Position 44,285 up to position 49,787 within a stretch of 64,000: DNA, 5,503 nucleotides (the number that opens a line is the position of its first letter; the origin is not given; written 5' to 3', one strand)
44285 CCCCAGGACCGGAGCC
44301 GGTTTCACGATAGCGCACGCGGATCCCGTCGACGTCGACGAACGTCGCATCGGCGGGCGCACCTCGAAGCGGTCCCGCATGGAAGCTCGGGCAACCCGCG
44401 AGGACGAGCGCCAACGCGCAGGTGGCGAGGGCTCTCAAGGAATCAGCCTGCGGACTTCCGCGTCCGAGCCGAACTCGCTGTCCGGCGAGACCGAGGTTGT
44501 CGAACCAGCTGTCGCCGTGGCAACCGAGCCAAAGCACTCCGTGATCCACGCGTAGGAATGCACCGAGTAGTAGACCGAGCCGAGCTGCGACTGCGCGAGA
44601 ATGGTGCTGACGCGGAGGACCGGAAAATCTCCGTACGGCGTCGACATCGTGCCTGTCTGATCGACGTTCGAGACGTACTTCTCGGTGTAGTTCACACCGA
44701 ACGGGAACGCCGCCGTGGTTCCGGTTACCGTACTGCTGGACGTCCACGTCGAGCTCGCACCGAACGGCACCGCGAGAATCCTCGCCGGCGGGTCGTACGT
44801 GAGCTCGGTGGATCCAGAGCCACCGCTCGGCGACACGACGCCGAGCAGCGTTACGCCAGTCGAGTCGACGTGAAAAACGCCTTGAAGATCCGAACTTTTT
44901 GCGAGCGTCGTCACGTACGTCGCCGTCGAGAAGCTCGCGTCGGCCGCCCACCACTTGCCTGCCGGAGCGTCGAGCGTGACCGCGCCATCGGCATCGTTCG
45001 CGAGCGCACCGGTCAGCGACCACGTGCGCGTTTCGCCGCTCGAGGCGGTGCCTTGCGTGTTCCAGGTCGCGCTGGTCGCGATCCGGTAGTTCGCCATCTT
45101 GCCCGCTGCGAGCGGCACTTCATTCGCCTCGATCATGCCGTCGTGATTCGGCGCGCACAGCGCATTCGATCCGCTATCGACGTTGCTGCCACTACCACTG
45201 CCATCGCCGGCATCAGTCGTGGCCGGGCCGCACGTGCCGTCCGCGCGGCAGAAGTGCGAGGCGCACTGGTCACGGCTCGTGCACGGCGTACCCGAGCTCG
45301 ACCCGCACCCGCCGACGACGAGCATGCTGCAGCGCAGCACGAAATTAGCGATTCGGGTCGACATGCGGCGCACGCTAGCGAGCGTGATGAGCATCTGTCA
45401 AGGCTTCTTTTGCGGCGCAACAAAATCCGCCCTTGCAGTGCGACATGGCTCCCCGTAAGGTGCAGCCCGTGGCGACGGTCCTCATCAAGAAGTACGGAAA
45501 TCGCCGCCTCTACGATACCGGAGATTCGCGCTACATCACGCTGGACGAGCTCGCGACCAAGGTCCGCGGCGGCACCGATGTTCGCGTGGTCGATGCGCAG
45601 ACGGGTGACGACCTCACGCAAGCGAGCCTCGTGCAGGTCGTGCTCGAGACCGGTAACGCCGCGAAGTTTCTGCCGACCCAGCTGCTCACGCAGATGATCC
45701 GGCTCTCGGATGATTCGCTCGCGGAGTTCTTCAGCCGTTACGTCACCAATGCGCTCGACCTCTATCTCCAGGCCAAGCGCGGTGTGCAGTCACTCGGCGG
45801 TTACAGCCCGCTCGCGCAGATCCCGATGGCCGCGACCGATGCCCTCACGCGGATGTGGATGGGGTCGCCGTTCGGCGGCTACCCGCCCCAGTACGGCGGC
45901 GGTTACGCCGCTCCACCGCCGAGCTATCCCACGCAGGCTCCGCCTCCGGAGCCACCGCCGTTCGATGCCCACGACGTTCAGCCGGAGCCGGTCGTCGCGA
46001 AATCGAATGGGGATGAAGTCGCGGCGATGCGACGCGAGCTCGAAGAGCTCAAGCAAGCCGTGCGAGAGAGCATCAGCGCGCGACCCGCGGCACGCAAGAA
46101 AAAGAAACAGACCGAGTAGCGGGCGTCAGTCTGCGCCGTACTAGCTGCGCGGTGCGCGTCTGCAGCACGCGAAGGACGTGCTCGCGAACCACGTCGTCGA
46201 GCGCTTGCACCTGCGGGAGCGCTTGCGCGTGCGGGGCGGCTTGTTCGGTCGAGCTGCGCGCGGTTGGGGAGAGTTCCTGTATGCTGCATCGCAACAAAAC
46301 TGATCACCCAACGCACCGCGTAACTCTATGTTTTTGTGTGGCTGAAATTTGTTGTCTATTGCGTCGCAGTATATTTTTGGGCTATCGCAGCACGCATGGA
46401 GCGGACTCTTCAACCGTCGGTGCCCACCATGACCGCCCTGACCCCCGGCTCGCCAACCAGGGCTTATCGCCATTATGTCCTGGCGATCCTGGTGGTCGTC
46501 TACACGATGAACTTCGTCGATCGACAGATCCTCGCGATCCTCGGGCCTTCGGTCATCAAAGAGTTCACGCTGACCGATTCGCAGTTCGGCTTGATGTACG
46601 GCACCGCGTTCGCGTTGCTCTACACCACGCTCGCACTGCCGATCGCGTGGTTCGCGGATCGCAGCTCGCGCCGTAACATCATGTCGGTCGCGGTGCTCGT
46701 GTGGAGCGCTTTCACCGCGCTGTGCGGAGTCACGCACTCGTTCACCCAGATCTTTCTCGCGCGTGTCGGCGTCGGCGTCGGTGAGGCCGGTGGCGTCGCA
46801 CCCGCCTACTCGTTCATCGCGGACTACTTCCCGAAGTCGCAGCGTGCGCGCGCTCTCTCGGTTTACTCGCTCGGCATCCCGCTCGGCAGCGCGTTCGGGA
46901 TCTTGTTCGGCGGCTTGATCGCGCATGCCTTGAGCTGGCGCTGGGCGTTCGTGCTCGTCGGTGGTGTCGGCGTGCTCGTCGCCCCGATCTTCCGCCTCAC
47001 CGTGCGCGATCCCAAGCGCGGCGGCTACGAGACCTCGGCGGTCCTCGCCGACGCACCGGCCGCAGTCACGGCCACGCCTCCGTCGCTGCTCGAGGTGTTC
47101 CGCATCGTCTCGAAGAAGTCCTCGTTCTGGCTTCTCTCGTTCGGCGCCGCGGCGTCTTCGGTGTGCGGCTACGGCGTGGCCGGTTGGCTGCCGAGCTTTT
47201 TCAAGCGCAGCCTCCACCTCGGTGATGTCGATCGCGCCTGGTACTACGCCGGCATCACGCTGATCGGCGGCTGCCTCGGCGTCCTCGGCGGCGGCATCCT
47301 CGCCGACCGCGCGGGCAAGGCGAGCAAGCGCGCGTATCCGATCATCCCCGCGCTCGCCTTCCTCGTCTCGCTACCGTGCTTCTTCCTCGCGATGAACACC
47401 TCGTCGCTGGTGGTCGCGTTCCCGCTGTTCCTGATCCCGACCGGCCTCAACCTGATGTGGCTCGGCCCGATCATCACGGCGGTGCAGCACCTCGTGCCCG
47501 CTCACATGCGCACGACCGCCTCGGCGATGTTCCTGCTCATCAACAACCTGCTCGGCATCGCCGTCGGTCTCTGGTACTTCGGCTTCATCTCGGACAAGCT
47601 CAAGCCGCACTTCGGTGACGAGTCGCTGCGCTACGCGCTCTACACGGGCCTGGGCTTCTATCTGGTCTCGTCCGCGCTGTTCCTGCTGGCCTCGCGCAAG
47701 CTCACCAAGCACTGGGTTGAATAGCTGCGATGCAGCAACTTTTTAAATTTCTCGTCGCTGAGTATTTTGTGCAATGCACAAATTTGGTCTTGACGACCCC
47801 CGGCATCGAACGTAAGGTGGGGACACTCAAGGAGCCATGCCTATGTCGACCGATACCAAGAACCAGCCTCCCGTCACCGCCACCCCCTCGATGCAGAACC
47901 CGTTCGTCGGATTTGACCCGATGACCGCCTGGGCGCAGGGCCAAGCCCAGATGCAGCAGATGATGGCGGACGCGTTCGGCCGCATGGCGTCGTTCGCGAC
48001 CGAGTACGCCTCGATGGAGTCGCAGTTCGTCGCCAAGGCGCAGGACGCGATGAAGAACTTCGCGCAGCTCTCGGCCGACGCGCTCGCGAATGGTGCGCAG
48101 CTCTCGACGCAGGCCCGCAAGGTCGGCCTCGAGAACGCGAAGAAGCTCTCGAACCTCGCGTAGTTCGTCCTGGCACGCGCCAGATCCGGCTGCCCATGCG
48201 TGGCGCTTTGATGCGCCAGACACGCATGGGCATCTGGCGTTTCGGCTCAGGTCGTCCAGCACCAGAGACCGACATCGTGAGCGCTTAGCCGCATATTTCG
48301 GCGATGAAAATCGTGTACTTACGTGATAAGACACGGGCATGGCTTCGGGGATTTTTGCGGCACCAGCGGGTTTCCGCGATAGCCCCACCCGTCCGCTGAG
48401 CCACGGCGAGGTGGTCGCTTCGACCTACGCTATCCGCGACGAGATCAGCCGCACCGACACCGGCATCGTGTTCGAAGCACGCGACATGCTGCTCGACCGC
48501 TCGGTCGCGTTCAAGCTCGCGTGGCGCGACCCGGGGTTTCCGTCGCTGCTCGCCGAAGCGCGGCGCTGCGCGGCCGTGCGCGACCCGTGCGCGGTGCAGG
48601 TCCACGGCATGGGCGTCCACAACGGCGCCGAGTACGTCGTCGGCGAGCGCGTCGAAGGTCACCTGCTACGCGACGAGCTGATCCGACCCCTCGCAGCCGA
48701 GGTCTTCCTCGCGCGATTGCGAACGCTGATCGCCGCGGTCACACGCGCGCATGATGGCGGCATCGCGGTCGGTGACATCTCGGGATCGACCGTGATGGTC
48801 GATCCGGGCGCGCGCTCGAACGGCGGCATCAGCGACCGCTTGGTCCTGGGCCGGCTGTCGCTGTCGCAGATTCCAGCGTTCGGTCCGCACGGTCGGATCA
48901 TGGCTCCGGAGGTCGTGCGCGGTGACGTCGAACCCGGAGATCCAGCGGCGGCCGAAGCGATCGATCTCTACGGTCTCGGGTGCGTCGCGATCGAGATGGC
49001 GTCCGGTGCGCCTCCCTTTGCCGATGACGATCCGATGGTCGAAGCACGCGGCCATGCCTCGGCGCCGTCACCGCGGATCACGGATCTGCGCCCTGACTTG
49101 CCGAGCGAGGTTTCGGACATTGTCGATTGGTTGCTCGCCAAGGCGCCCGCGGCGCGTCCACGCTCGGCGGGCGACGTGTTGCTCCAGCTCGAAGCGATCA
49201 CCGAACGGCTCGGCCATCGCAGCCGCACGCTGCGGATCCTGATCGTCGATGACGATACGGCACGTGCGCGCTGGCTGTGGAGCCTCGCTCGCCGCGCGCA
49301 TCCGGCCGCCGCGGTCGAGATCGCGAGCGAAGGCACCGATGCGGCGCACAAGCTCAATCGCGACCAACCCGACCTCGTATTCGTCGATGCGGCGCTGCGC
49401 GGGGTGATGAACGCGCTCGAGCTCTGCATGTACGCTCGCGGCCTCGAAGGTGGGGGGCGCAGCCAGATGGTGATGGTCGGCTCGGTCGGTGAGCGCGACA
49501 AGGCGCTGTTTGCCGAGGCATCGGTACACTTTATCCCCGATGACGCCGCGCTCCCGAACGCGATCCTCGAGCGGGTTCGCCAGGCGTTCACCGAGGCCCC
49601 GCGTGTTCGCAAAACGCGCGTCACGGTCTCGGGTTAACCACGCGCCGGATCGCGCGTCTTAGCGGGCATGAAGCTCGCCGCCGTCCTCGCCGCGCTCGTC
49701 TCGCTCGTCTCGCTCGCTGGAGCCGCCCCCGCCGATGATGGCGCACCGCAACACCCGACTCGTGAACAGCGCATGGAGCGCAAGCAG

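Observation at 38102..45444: Six-gene, translationally coupled operon linking class III PHA synthase and an acyl-CoA synthetase to an outer-envelope module, divergent from phaR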

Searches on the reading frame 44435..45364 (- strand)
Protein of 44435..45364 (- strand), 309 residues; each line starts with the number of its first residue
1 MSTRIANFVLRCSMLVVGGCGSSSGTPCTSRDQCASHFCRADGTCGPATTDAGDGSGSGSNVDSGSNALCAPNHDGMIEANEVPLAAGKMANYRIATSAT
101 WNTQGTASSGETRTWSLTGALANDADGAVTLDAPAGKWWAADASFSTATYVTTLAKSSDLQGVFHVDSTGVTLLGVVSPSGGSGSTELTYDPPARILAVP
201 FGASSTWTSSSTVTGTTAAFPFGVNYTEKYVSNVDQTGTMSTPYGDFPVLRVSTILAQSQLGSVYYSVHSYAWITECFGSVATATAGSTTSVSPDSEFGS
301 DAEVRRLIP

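Call 4: search_protein_families(library=pfam, proteins=[window:44435-45364:-], max_evalue=0.01)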
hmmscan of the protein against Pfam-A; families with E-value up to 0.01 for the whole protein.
window:44435-45364:- (309 aa): 0 families

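Call 5: search_protein_families(library=ncbifam, proteins=[window:44435-45364:-], max_evalue=0.01)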
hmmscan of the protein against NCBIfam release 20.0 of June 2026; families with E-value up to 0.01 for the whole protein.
window:44435-45364:- (309 aa): 0 families
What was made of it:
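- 44435..45364 (-): g1, lipoprotein of an uncharacterised family (309 aa). No Pfam or NCBIfam hit (calls 4, 5).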

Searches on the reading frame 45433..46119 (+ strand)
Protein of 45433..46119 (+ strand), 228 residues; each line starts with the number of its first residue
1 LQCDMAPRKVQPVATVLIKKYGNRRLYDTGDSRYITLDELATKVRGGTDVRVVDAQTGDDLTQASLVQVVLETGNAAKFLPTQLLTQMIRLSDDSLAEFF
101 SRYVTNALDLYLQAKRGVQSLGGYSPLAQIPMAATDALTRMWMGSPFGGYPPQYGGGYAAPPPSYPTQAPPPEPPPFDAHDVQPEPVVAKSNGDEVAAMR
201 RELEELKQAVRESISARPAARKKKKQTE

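Call 4: search_protein_families(library=pfam, proteins=[window:45433-46119:+], max_evalue=0.01)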
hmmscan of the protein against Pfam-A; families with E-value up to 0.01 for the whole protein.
window:45433-46119:+ (228 aa): 2 families
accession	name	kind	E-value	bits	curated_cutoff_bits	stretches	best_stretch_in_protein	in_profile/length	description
PF07879.16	PHB_acc_N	-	1.3e-24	86.5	25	1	17-73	1-57/61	PHB/PHA accumulation regulator DNA-binding domain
PF05233.18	PHB_acc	-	0.00016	22.1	27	1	80-113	1-34/40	PHB accumulation regulatory domain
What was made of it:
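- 45445..46119 (+): phaR, a PHA-responsive regulator, divergent from the operon. PHB_acc_N E 1.3e-24 (call 4).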

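Call 5: search_protein_families(library=ncbifam, proteins=[window:45433-46119:+], max_evalue=0.01)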
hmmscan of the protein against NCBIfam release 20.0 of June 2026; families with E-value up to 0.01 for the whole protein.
window:45433-46119:+ (228 aa): 1 family
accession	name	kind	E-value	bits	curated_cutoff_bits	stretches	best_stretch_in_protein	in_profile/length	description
TIGR01848.1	PHA_reg_PhaR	equivalog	5.5e-27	94.3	109.45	1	17-116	2-102/107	polyhydroxyalkanoate synthesis repressor PhaR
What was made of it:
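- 45445..46119 (+): TIGR01848 scores 94.3 bits, below its cut-off of 109.45 (call 5).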

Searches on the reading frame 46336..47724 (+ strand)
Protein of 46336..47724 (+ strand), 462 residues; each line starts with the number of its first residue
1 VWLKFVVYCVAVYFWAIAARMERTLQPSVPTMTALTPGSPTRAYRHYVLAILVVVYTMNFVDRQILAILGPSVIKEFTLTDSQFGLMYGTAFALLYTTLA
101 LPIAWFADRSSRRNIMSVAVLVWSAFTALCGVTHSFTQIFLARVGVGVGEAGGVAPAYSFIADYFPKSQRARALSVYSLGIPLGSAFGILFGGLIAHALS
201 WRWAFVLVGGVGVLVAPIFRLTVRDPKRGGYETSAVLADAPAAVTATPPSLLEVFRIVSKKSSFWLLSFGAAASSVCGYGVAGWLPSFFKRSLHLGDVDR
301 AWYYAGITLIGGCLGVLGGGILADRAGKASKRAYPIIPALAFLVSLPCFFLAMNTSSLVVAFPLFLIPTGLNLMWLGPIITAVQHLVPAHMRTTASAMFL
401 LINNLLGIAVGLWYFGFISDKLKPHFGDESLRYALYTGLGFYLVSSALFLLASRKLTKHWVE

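Call 51: search_protein_families(library=ncbifam, proteins=[window:46336-47724:+], max_evalue=0.1)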
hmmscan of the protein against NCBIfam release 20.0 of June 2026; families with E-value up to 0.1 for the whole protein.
window:46336-47724:+ (462 aa): 47 families (the best 25 are shown)
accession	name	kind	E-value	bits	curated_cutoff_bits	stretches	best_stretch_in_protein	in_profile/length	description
TIGR00893.1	2A0114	subfamily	5.4e-37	127.7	395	1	54-411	1-364/399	D-galactonate transporter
TIGR00881.1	2A0104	subfamily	3.4e-33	115.2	407.75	1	55-418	3-369/379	phosphoglycerate transporter protein PgtP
TIGR00895.1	2A0115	subfamily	2.4e-29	102.5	418.55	1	39-360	9-346/398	aromatic acid/H+ symport family MFS transporter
TIGR00711.1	efflux_EmrB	subfamily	1.2e-19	70.5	230.2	1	50-222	5-176/485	DHA2 family efflux MFS transporter permease subunit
TIGR00880.1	2_A_01_02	superfamily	1.8e-18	67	131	1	90-214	5-129/141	multidrug resistance protein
NF008586.0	PRK11551.1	equivalog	2.3e-16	59.8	410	1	48-354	16-307/406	3-(3-hydroxy-phenyl)propionate transporter MhpT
NF002921.0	PRK03545.1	equivalog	4.1e-15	55.6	401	1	55-218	25-183/396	sugar transporter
NF003024.0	PRK03893.1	subfamily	5.4e-14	51.9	604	1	54-221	28-193/497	sialate:H+ symport family MFS transporter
TIGR00883.1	2A0106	subfamily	1.6e-13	50.5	443.45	1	103-411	55-371/400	metabolite/H+ symporter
NF000031.1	MFS_efflux_LmrA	exception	1.7e-13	50.1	850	1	45-258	29-238/484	lincomycin efflux MFS transporter Lmr(A)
NF053517.1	HbztTptrPcaK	equivalog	9e-13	48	770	2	41-216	13-186/437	4-hydroxybenzoate transporter PcaK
TIGR00894.1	2A0114euk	subfamily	4e-12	45.4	626.45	1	75-224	69-220/465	Na(+)-dependent inorganic phosphate cotransporter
NF000391.1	EmrB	exception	2.7e-11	42.8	925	1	52-224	16-187/501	multidrug efflux MFS transporter permease subunit EmrB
NF038077.1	MFS_export_MxcK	equivalog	3.2e-11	42.9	525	1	44-398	9-342/405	myxochelin export MFS transporter MxcK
TIGR02332.1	HpaX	equivalog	1.4e-10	40.9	615.4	1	48-216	9-182/412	4-hydroxyphenylacetate permease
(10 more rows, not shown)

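Call 52: search_protein_families(library=pfam, proteins=[window:46336-47724:+], max_evalue=1)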
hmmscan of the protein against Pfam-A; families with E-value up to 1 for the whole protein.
window:46336-47724:+ (462 aa): 4 families
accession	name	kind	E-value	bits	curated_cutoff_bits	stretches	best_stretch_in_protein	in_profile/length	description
PF07690.21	MFS_1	-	2.4e-53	181.7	33.4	1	53-411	2-346/347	Major Facilitator Superfamily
PF00083.30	Sugar_tr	-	1e-06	28.4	22.3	1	103-412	66-404/452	Sugar (and other) transporter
PF03137.26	OATP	-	2.6e-06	26.5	25.8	3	247-352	278-383/545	Organic Anion Transporter Polypeptide (OATP) family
PF25487.1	ETR1_N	-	0.039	14.7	27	1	92-138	13-58/97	Ethylene receptor 1-like, N-terminal domain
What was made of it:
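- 46429..47724 (+): Associated MFS organic-anion symporter, candidate inner-membrane importer (inferred). Best NCBIfam hits are D-galactonate, PgtP and aromatic-acid symporter families (calls 51, 52).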

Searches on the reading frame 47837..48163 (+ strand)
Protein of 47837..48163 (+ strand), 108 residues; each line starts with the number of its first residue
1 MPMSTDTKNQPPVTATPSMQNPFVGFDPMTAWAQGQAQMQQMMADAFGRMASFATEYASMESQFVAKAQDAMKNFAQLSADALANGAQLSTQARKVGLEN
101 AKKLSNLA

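Call 4: search_protein_families(library=pfam, proteins=[window:47837-48163:+], max_evalue=0.01)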
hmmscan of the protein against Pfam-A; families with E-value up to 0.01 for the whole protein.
window:47837-48163:+ (108 aa): 0 families

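Call 5: search_protein_families(library=ncbifam, proteins=[window:47837-48163:+], max_evalue=0.01)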
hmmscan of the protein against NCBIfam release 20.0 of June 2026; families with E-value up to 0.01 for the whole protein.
window:47837-48163:+ (108 aa): 0 families

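Call 51: search_protein_families(library=ncbifam, proteins=[window:47837-48163:+], max_evalue=0.1)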
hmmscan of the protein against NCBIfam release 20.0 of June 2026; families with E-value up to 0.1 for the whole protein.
window:47837-48163:+ (108 aa): 0 families

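Call 52: search_protein_families(library=pfam, proteins=[window:47837-48163:+], max_evalue=1)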
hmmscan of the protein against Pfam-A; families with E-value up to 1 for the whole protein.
window:47837-48163:+ (108 aa): 2 families
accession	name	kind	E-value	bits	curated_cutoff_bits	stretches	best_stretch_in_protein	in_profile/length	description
PF25075.1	DUF7799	-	0.026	15.1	27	1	38-97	7-64/110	Domain of unknown function (DUF7799)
PF11304.13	DUF3106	-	0.13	13.2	24.3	1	38-85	18-65/104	Protein of unknown function (DUF3106)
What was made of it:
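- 47843..48163 (+): Phasin-like small helical protein, candidate granule protein of the same regulon. No family hit (calls 4, 5, 52).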

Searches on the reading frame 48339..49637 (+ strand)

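Call 51: search_protein_families(library=ncbifam, proteins=[window:48339-49637:+], max_evalue=0.1)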
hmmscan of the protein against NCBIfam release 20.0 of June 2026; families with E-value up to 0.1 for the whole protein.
window:48339-49637:+ (432 aa): 30 families (the best 25 are shown)
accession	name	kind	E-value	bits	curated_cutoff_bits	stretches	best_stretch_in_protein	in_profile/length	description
NF033483.0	PknB_PASTA_kin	equivalog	6.4e-26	91.5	450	1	23-298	2-279/563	Stk1 family PASTA domain-containing Ser/Thr kinase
NF047741.1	antiphage_MADS6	equivalog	7.2e-15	54.5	460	2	202-292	378-465/612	methylation-associated defense system protein kinase MAD6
NF052427.1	StpK7MSMEG_1200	equivalog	1.9e-12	46.5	900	1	29-280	8-261/601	serine/threonine protein kinase StpK7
NF038150.1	lanthi_synth_IV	equivalog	1.8e-11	43.1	650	1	21-295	182-460/851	class IV lanthionine synthetase LanL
NF040689.1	MtrAB_MtrA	equivalog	1.7e-05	24.2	300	1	300-367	1-65/219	MtrAB system response regulator MtrA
NF033442.0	BREX_PglW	equivalog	7.2e-05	20.7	990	1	188-292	395-491/1391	BREX system serine/threonine kinase PglW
TIGR02154.1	PhoB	equivalog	0.00025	20.4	296.2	1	298-385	3-87/226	phosphate regulon transcriptional regulator PhoB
NF007935.0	PRK10651.1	equivalog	0.0012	18.1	250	1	297-385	6-93/216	two-component system response regulator NarL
NF007969.0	PRK10693.1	equivalog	0.0016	17.5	329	1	299-364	9-71/337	two-component system response regulator RssB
NF008677.0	PRK11697.1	equivalog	0.0023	17.3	246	1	298-362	2-65/238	two-component system response regulator BtsR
NF009206.0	PRK12555.1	subfamily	0.0024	16.9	342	1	299-353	2-56/340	chemotaxis-specific protein-glutamate methyltransferase CheB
NF007708.0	PRK10403.1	equivalog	0.003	17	343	1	297-367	6-76/215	nitrate/nitrite response regulator protein NarP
NF052596.1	RR_EAL_PvrR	equivalog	0.0053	15.4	580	1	297-353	3-58/398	response regulator cyclic di-GMP phosphodiesterase PvrR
NF041733.1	resp_reg_CseB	equivalog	0.0089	15.4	350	0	300-367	3-67/228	two-component system response regulator CseB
NF001965.0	PRK00742.1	subfamily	0.0096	15.2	293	1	297-353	3-59/357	chemotaxis-specific protein-glutamate methyltransferase CheB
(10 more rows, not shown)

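Call 52: search_protein_families(library=pfam, proteins=[window:48339-49637:+], max_evalue=1)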
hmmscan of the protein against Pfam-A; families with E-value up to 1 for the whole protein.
window:48339-49637:+ (432 aa): 2 families
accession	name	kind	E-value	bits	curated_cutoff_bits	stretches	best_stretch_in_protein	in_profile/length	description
PF00069.31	Pkinase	-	3e-09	37.1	31.7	1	40-275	11-253/263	Protein kinase domain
PF00072.30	Response_reg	-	8.6e-06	26.3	30.2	1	300-370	1-68/111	Response regulator receiver domain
